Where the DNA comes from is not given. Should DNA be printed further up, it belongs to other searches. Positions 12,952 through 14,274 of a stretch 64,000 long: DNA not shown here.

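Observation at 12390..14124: Phage-borne PnuC plus NadR (NMNAT/NR kinase) NAD+ salvage pair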

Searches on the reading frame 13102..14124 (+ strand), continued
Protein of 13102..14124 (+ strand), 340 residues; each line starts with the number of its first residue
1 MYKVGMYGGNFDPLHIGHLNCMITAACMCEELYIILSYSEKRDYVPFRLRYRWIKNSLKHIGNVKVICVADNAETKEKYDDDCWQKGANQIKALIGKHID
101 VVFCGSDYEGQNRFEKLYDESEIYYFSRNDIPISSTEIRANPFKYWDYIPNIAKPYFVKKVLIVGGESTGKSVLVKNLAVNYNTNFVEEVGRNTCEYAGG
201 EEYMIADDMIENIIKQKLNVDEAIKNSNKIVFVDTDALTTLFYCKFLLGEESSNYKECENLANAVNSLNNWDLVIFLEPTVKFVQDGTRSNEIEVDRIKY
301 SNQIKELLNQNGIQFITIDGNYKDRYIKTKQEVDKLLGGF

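Call 38: find_homologous_proteins(query=window:13102-14121:+, max_evalue=1e-30)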
Query window:13102-14121:+ (340 aa): 1179 proteins with E <= 1e-30 among 2689 candidates; the best 120 are listed.
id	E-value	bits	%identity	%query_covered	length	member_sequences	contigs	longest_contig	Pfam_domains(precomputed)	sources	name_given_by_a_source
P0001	2.5e-229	778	100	100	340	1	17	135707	PF01467.33,PF13521.13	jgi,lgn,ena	-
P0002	5.5e-162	557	72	100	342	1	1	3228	PF01467.33,PF13521.13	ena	-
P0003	2.4e-160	551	70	99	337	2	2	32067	PF01467.33,PF13521.13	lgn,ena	-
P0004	1.9e-153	528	67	99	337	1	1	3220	PF01467.33,PF13521.13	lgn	-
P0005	2.8e-144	498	64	99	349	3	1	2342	PF01467.33,PF13521.13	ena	-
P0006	2.4e-143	495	62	99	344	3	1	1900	PF01467.33,PF13521.13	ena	-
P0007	7.0e-141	487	62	99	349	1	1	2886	PF01467.33,PF13521.13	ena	-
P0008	1.9e-140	486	63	99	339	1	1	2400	PF01467.33,PF13521.13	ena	-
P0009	2.6e-140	485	62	98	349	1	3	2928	PF01467.33,PF13521.13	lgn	-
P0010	3.3e-140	485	63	98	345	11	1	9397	PF01467.33,PF13521.13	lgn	-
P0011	1.1e-139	483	62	99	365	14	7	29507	PF01467.33,PF00503.27,PF13521.13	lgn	-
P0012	1.8e-139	482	64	99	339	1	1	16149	PF08218.18,PF01467.33,PF13521.13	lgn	-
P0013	2.5e-139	482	63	99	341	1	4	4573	PF08218.18,PF01467.33,PF13521.13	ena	-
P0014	4.9e-139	481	63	97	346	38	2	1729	PF01467.33,PF13521.13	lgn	-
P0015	4.9e-139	481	62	99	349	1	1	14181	PF01467.33,PF13521.13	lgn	-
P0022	2.1e-136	472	61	99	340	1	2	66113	PF01467.33,PF13521.13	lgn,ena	-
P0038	9.6e-134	464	63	99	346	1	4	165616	PF01467.33,PF13521.13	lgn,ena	-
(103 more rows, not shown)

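Call 39: find_related_loci(query=window:13102-14121:+, collection=genome_contigs, flank=10000)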
Query window:13102-14121:+ (340 aa) in genome_contigs; peptide patterns used: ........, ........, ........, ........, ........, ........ (x = any residue, [..] = any of these).
40 stretches matched a pattern; 17 encode a relative of the query (tblastn E <= 1e-3); 17 distinct loci.
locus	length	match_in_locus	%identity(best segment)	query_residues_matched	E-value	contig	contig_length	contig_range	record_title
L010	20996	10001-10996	59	1-331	2e-133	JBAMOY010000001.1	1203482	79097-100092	MAG: Bacilli bacterium isolate contig_25558.circular contig_25558, whole genome shotgun sequence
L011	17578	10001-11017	56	1-338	9e-128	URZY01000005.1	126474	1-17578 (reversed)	uncultured Tenericutes bacterium isolate UMGS1513 genome assembly, contig: NODE_42_length_126474_cov_64.977590, whole ge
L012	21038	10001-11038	53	2-326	2e-121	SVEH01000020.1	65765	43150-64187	MAG: Lachnospiraceae bacterium isolate SIG301 NODE_10461_length_65765_cov_6.887717, whole genome shotgun sequence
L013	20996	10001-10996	48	1-339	2e-104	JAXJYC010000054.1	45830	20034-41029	MAG: Lachnospiraceae bacterium isolate DOME_MAG_7552 7552_C0502_k141_250313, whole genome shotgun sequence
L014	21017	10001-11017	58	1-338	8e-128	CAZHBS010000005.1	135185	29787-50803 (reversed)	MAG TPA_asm: uncultured Muribaculaceae bacterium isolate SRP287540_co1_193 genome assembly, contig: NODE_52_length_13518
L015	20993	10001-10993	47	1-338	2e-101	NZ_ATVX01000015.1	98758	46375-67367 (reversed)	Butyrivibrio sp. VCB2006 G613DRAFT_scaffold00015.15_C, whole genome shotgun sequence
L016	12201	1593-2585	47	1-338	2e-101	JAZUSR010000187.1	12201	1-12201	MAG: Treponema sp. isolate T1900044843_TS20190309.MAGScoT_cleanbin_000033 SGB_2957_k141_91224, whole genome shotgun sequ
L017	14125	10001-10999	47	1-340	2e-100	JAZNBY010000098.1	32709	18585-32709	MAG: Lachnospiraceae bacterium isolate T1900044739_TS20190205.MAGScoT_cleanbin_000057 SGB_2038_k141_1864810, whole genom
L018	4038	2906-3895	47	1-337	2e-100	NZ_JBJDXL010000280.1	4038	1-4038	MAG: Intestinibacter sp. isolate PUUB17_bin.077 NODE_31920_length_4038_cov_6.315591, whole genome shotgun sequence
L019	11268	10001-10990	47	1-337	3e-99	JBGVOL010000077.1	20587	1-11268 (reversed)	MAG: Lachnospiraceae bacterium isolate fecal_MAG_211 fecal_MAG_211_contig_0077, whole genome shotgun sequence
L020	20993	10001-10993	46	1-338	3e-99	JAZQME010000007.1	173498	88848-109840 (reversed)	MAG: Lachnospira sp. isolate T1900044607_TS20190073.MAGScoT_cleanbin_000006 SGB_758_k141_3309237, whole genome shotgun s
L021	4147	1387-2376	47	1-337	9e-100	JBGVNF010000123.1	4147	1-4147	MAG: Lachnospiraceae bacterium isolate fecal_MAG_240 fecal_MAG_240_contig_0123, whole genome shotgun sequence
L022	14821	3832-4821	47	1-337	8e-99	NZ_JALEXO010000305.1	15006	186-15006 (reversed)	MAG: Intestinibacter sp. isolate SUG427 k141_124924, whole genome shotgun sequence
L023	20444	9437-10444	46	1-339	6e-97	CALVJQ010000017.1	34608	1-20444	MAG: uncultured Bacilli bacterium isolate BRZ_KK__bin32 genome assembly, contig: BRZ_KK__NODE_1947_length_34608_cov_7.94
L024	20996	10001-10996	45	1-337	2e-88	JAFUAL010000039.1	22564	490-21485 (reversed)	MAG: Bacilli bacterium isolate RGIG4316 Roe_deer_Duodenum.Co__c276182, whole genome shotgun sequence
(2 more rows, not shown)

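Call 40: find_encoding_contigs(protein=P0003, flank=10000, max_places=2)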
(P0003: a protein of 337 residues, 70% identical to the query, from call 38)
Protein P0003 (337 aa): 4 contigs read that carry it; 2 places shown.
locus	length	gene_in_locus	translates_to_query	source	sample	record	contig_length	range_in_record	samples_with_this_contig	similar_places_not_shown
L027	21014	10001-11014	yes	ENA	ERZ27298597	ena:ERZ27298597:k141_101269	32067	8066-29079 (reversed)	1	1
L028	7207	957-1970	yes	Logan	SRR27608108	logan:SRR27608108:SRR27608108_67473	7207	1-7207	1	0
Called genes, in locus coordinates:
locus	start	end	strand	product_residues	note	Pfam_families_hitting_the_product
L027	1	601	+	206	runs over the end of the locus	-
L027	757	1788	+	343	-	PF05816:TelA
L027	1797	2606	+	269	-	-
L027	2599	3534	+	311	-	-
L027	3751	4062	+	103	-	-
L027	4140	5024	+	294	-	-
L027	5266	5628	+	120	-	PF12728:HTH_17, PF00376:MerR, PF13411:MerR_1, PF00239:Resolvase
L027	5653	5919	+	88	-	-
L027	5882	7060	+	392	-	PF12323:HTH_OrfB_IS605, PF01385:OrfB_IS605, PF07282:Cas12f1-like_TNB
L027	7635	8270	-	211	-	-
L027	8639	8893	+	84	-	PF03457:HA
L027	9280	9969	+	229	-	PF04973:NMN_transporter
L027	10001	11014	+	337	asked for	PF01467:CTP_transf_like, PF13521:AAA_28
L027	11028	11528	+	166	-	-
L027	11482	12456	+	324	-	PF04055:Radical_SAM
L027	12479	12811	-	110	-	-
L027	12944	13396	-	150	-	-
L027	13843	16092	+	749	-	PF02342:TerD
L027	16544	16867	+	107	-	PF03091:CutA1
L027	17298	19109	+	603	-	PF00690:Cation_ATPase_N, PF00122:E1-E2_ATPase, PF00702:Hydrolase, PF13246:Cation_ATPase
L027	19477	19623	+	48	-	-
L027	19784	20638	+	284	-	PF00689:Cation_ATPase_C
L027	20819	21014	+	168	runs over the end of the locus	PF10688:Imp-YgjV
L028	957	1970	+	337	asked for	PF01467:CTP_transf_like, PF13521:AAA_28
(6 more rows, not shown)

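Call 41: find_encoding_contigs(protein=P0038, flank=8000, max_places=1)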
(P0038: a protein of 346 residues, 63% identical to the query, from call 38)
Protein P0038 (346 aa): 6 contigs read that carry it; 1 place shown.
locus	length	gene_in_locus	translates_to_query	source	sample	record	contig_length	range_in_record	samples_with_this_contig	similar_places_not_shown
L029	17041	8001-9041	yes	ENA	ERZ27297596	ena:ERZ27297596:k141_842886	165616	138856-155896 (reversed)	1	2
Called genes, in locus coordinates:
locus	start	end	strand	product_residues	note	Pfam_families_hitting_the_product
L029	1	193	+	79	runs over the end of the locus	-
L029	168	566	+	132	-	-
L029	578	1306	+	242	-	-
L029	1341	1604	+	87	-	-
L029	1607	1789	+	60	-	-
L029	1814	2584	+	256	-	PF00149:Metallophos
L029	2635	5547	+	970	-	PF22745:Nlig-Ia, PF01653:DNA_ligase_aden, PF03120:OB_DNA_ligase, PF12826:HHH_2 (weak), PF00533:BRCT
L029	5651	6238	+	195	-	-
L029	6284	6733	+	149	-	-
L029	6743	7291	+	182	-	-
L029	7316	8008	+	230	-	PF04973:NMN_transporter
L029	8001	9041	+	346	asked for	PF01467:CTP_transf_like, PF13521:AAA_28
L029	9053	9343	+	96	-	-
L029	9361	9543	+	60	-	-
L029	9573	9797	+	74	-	-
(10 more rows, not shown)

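Call 42: find_encoding_contigs(protein=P0022, flank=8000, max_places=1)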
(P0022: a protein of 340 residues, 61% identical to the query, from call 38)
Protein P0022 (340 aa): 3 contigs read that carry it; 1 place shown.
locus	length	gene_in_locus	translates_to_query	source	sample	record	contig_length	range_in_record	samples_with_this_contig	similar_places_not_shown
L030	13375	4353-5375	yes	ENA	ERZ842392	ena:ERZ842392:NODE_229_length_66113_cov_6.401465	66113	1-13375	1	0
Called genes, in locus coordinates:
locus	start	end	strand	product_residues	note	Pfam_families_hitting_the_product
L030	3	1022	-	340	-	?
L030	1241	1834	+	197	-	PF00857:Isochorismatase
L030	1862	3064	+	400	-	PF17767:NAPRTase_N, PF04095:NAPRTase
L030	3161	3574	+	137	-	-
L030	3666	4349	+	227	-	PF04973:NMN_transporter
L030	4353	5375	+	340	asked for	PF01467:CTP_transf_like, PF13521:AAA_28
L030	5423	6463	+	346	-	PF10127:RlaP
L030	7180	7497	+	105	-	PF02617:ClpS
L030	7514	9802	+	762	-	PF02861:Clp_N, PF13191:AAA_16 (weak), PF00004:AAA, PF17871:AAA_lid_9, PF00004:AAA, PF07724:AAA_2, PF07728:AAA_5, PF10431:ClpB_D2-small, +8 more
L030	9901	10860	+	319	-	PF13421:Band_7_1, PF01145:Band_7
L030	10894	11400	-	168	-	-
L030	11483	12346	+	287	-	-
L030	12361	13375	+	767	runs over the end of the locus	PF02534:T4SS-DNA_transf, PF10412:TrwB_AAD_bind (weak), PF12696:TraG-D_C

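Call 66: search_protein_families(library=pfam, proteins=[L010:2519-4105:+, L010:6706-7794:+, L010:8435-9277:+, L010:11105-12253:+, L010:15002-17041:+, L014:4011-5930:+, L014:7586-8662:+, L014:12392-13453:+, L014:13975-14799:+, L014:17671-18528:+], max_evalue=0.0001)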
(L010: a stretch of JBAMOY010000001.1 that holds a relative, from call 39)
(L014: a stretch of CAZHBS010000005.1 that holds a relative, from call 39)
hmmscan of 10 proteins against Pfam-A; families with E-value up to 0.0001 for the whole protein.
L010:2519-4105:+ (528 aa): 3 families
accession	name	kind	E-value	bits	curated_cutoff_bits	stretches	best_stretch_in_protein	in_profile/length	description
PF17767.7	NAPRTase_N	-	1.6e-32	112.9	32.6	1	39-162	1-124/125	Nicotinate phosphoribosyltransferase (NAPRTase) N-terminal domain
PF17956.6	NAPRTase_C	-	1.3e-27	96.9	23.3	1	398-506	2-111/111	Nicotinate phosphoribosyltransferase C-terminal domain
PF04095.22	NAPRTase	-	1.4e-08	35.2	20.8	1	197-344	3-162/239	Nicotinate phosphoribosyltransferase (NAPRTase) family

L010:6706-7794:+ (362 aa): 4 families
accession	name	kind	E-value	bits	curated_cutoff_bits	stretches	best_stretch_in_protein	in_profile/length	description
PF13793.12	Pribosyltran_N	-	8.3e-20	71.2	25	1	7-142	1-117/117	N-terminal domain of ribose phosphate pyrophosphokinase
PF00156.33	Pribosyltran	-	5.7e-13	48.9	26.3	1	179-280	23-125/158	Phosphoribosyl transferase domain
PF14572.12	Pribosyl_synth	-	1.2e-09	38.9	27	1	237-342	78-180/184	Phosphoribosyl synthetase-associated domain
PF14681.12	UPRTase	-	3.5e-06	27.1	27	1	236-295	114-174/206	Uracil phosphoribosyltransferase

L010:8435-9277:+ (280 aa): 1 family
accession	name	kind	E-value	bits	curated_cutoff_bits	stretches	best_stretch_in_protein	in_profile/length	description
PF04055.27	Radical_SAM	-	1e-17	65.3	29.5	1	18-180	2-164/166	Radical SAM superfamily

L010:11105-12253:+ (382 aa): 1 family
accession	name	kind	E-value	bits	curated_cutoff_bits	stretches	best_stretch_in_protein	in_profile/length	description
PF03747.19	ADP_ribosyl_GH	-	4.1e-33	115.7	26.2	1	1-249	3-281/287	ADP-ribosylglycohydrolase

L010:15002-17041:+ (679 aa): 7 families
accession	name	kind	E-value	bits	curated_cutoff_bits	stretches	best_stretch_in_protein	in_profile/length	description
PF08242.18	Methyltransf_12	-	1.4e-09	39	30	1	426-535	1-97/98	Methyltransferase domain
PF13847.12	Methyltransf_31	-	3.1e-09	37.1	27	1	422-542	4-113/145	Methyltransferase domain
PF13649.12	Methyltransf_25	-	4.1e-09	37.5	27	1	425-501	1-75/97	Methyltransferase domain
PF08241.18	Methyltransf_11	-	1.8e-08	35.3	21.2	1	426-538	1-95/95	Methyltransferase domain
PF02390.23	Methyltransf_4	-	3.9e-07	30.2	24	1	424-496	4-78/173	Putative methyltransferase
PF13489.12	Methyltransf_23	-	8.4e-06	26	27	1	422-538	23-116/164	Methyltransferase domain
PF00891.24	Methyltransf_2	-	2.6e-05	24.1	22.3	0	418-545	59-171/210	O-methyltransferase domain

L014:4011-5930:+ (639 aa): 2 families
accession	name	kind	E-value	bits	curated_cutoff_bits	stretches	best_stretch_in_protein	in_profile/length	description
PF02540.23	NAD_synthase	-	1.2e-30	106.9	21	1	340-509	8-168/242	NAD synthase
PF00795.27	CN_hydrolase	-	2.4e-15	57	23.2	1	26-274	18-249/256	Carbon-nitrogen hydrolase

L014:7586-8662:+ (358 aa): 3 families
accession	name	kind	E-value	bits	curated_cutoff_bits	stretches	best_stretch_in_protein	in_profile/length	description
PF13793.12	Pribosyltran_N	-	3.3e-16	59.6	25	1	4-139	1-117/117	N-terminal domain of ribose phosphate pyrophosphokinase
PF00156.33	Pribosyltran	-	4.3e-15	55.8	26.3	1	170-276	17-124/158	Phosphoribosyl transferase domain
PF14572.12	Pribosyl_synth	-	1.3e-11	45.2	27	1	233-313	77-152/184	Phosphoribosyl synthetase-associated domain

L014:12392-13453:+ (353 aa): 2 families
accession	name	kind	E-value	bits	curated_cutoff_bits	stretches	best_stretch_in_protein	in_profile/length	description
PF04055.27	Radical_SAM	-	2.4e-14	54.3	29.5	1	165-303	2-149/166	Radical SAM superfamily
PF00919.26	UPF0004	-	2.9e-05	24.4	27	0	54-119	27-94/98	Uncharacterized protein family UPF0004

L014:13975-14799:+ (274 aa): 2 families
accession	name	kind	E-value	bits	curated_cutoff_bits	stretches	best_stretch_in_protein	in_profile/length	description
PF21906.2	NrtR_WHD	-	1.9e-14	54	27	1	214-271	1-60/61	NrtR DNA-binding winged helix domain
PF00293.34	NUDIX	-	5.5e-11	43.1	21.1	1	51-144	16-116/134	NUDIX domain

L014:17671-18528:+ (285 aa): 2 families
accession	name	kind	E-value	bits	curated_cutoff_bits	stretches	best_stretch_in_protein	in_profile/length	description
PF07859.19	Abhydrolase_3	-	2.4e-14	54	25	1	68-245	10-188/210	alpha/beta hydrolase fold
PF10340.15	Say1_Mug180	-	3.4e-06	26.6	21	1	57-197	123-266/374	Steryl acetyl hydrolase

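Call 68: search_protein_families(library=padloc, proteins=[window:13102-14124:+], max_evalue=0.001)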
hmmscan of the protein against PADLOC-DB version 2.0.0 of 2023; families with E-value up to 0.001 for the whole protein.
window:13102-14124:+ (340 aa): 0 families
